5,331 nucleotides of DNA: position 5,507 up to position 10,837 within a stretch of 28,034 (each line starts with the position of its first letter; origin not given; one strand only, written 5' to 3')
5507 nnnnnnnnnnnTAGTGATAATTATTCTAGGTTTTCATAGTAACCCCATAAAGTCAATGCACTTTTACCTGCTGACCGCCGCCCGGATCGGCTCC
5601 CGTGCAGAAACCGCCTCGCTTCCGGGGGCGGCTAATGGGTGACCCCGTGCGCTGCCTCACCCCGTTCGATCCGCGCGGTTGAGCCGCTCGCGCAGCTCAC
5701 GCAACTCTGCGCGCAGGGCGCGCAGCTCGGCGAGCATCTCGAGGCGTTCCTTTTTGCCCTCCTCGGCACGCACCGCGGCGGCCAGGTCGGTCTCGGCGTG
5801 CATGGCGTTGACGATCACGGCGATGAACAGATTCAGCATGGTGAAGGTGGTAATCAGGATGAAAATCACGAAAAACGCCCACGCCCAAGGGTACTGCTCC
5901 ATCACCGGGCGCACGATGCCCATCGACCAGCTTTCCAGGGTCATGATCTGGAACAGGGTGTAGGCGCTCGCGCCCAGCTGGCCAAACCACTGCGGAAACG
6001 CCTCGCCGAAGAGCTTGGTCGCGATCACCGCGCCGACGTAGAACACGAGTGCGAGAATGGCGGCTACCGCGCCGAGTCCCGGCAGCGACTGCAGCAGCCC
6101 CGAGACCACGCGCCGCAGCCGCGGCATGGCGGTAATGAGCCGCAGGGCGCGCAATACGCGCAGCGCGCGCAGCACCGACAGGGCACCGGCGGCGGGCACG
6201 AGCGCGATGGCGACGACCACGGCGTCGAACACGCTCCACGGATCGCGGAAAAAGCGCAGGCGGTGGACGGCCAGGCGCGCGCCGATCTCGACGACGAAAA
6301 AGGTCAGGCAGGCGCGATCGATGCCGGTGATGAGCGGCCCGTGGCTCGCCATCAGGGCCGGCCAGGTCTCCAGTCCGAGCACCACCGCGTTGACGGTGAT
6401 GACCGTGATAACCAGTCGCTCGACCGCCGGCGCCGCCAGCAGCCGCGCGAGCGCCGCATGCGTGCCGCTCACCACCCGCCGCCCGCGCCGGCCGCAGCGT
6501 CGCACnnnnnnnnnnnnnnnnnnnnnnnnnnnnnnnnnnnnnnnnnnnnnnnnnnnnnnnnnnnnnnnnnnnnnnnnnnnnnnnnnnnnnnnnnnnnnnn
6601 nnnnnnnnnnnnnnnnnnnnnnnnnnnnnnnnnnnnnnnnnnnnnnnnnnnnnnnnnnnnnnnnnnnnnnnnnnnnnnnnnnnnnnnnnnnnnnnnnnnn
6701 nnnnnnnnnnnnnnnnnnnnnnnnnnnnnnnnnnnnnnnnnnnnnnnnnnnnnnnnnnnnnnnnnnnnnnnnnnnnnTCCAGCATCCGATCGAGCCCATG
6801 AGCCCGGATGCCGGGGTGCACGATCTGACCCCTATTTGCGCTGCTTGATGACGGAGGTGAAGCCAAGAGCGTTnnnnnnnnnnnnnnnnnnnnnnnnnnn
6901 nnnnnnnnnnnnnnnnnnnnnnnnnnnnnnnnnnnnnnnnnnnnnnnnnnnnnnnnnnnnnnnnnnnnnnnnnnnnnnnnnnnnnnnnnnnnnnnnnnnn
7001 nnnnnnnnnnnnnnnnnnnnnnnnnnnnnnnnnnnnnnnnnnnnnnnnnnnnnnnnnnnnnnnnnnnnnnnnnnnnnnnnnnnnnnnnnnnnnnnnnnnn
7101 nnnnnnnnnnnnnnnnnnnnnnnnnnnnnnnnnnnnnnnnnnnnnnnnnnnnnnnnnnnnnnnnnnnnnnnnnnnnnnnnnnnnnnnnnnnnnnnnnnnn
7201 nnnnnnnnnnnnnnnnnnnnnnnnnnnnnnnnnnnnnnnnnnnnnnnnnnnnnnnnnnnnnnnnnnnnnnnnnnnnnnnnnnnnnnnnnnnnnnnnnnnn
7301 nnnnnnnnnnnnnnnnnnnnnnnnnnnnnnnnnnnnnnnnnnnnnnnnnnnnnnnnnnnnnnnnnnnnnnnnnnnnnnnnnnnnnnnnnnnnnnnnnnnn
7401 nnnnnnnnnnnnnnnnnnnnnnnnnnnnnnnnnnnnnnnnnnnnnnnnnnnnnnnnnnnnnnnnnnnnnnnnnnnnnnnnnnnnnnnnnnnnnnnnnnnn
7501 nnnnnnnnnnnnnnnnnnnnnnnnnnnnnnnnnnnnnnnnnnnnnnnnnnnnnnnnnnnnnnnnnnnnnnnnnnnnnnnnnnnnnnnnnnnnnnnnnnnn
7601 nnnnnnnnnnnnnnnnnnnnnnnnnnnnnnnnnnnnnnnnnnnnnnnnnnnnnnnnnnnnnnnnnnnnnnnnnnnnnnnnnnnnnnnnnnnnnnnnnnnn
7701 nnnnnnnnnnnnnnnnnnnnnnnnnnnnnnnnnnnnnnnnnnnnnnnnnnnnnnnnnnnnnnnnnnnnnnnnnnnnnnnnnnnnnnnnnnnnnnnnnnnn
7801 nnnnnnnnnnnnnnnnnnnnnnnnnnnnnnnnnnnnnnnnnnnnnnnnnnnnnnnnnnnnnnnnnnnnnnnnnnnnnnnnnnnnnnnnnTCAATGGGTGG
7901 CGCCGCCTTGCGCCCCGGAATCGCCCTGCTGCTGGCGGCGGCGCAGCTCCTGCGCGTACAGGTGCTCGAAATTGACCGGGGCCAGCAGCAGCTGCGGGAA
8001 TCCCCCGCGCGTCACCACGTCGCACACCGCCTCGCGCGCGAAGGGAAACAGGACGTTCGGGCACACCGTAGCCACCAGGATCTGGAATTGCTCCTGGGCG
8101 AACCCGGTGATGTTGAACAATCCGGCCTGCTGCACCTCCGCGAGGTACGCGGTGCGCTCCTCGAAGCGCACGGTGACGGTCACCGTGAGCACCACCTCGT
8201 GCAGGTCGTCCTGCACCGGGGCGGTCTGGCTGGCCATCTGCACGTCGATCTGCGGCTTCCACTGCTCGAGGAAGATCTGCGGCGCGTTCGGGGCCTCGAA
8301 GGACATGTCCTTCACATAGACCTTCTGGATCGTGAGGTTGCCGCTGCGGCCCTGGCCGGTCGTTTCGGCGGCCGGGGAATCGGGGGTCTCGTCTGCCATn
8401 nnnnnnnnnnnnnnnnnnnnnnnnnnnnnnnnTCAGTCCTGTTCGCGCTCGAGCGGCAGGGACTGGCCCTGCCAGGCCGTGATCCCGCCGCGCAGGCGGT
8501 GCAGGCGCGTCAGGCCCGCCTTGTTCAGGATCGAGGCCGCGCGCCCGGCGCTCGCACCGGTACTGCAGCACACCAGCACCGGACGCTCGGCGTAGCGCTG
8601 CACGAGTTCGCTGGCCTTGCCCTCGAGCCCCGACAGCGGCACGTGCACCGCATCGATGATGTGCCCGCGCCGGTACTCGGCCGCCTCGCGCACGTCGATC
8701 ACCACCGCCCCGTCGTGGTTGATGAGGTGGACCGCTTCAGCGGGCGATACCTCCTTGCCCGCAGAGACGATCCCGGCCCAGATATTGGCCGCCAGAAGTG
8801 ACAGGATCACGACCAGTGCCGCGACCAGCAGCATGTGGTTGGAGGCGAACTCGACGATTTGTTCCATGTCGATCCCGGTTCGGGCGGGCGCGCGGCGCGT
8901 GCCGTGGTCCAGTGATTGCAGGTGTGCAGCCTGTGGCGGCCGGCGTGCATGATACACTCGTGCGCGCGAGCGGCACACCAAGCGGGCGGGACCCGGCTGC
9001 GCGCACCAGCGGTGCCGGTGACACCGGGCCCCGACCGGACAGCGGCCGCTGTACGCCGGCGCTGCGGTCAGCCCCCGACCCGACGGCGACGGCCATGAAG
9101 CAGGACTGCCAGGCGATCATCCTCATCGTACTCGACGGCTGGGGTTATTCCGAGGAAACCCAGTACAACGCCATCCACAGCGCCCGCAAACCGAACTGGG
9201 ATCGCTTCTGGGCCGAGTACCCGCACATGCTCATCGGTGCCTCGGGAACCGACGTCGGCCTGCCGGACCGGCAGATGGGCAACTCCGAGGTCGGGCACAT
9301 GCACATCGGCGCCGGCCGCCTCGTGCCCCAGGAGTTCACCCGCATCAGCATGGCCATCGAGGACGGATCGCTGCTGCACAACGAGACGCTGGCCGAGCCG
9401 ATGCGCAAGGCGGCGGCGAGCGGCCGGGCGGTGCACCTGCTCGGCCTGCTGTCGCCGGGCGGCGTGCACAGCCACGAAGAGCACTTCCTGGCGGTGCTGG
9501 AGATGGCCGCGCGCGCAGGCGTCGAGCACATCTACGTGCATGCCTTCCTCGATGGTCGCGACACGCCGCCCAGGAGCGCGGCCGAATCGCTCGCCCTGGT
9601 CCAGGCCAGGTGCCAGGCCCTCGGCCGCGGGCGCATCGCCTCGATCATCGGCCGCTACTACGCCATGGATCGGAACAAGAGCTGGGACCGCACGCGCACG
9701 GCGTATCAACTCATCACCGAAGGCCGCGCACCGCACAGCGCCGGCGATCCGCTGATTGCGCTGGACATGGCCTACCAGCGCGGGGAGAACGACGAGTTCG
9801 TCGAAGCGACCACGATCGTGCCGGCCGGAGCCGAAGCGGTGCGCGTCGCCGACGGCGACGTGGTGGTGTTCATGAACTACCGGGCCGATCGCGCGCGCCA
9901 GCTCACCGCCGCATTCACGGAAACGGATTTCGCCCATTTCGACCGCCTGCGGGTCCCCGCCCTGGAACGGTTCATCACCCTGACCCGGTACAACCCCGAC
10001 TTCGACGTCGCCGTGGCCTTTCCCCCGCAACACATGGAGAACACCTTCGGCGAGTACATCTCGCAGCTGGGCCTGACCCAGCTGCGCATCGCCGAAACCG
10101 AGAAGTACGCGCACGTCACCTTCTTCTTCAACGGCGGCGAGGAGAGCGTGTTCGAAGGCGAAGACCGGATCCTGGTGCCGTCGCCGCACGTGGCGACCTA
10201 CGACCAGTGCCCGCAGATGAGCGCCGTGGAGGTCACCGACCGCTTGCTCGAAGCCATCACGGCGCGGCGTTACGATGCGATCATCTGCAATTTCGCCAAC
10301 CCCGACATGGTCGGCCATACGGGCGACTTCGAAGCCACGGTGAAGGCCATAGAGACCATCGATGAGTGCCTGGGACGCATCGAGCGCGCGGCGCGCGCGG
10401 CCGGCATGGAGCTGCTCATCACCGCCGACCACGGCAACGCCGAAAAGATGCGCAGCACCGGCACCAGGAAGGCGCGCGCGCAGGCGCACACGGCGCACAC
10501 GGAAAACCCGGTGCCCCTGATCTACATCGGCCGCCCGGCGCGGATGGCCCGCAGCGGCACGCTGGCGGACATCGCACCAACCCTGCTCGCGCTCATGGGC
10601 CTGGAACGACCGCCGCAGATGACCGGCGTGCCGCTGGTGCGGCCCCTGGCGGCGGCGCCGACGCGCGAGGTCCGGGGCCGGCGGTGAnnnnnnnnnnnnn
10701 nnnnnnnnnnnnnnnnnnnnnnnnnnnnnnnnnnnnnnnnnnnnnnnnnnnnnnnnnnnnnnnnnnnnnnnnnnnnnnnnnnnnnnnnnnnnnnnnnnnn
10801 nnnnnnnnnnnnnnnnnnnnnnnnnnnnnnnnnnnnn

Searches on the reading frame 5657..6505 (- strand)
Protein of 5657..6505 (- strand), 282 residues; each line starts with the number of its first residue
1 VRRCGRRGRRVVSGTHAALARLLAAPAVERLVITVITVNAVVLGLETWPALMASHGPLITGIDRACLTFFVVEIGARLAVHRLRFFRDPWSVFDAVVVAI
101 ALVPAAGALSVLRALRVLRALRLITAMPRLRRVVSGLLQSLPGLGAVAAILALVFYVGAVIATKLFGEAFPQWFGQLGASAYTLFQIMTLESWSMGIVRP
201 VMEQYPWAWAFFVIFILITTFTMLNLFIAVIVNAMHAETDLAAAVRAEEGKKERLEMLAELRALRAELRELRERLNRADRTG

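Call 10: search_protein_families(library=pfam, proteins=[window:5657-6505:-])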
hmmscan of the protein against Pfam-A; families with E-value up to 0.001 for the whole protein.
window:5657-6505:- (282 aa): 2 families
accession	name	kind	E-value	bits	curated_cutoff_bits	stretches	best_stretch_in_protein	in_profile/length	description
PF00520.37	Ion_trans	-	7.9e-39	133.7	25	1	27-239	3-237/241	Ion transport protein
PF08016.18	PKD_channel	-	9.6e-07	28.9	22.4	1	110-236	101-223/225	Polycystin cation channel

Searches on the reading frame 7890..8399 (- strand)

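Call 10: search_protein_families(library=pfam, proteins=[window:7890-8399:-])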
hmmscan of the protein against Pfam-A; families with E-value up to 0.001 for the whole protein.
window:7890-8399:- (169 aa): 1 family
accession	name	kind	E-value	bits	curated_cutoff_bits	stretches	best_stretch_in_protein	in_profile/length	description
PF02556.19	SecB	-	5.6e-55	185.6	26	1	20-154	6-140/141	Preprotein translocase subunit SecB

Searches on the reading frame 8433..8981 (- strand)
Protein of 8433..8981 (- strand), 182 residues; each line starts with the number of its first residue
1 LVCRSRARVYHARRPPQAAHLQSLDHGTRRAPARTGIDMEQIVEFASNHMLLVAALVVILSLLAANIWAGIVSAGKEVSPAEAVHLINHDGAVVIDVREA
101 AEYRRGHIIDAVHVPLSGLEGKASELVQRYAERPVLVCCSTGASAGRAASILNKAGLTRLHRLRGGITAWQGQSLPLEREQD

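Call 10: search_protein_families(library=pfam, proteins=[window:8433-8981:-])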
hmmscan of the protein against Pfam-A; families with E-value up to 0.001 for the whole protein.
window:8433-8981:- (182 aa): 1 family
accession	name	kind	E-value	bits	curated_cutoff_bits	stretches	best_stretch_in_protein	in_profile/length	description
PF00581.25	Rhodanese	-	1.2e-18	67.9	22.2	1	79-172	1-101/102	Rhodanese-like domain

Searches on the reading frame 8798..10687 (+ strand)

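Call 10: search_protein_families(library=pfam, proteins=[window:8798-10687:+])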
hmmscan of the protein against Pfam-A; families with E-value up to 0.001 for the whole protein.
window:8798-10687:+ (629 aa): 3 families
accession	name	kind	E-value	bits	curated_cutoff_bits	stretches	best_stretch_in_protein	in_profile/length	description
PF01676.23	Metalloenzyme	-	1.8e-85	286.9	24.3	1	107-603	3-251/252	Metalloenzyme superfamily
PF06415.18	iPGM_N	-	7.3e-77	258.2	27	1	183-399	1-216/217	BPG-independent PGAM N-terminus (iPGM_N)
PF01663.27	Phosphodiest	-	0.00024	21.3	23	1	479-549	144-223/342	Type I phosphodiesterase / nucleotide pyrophosphatase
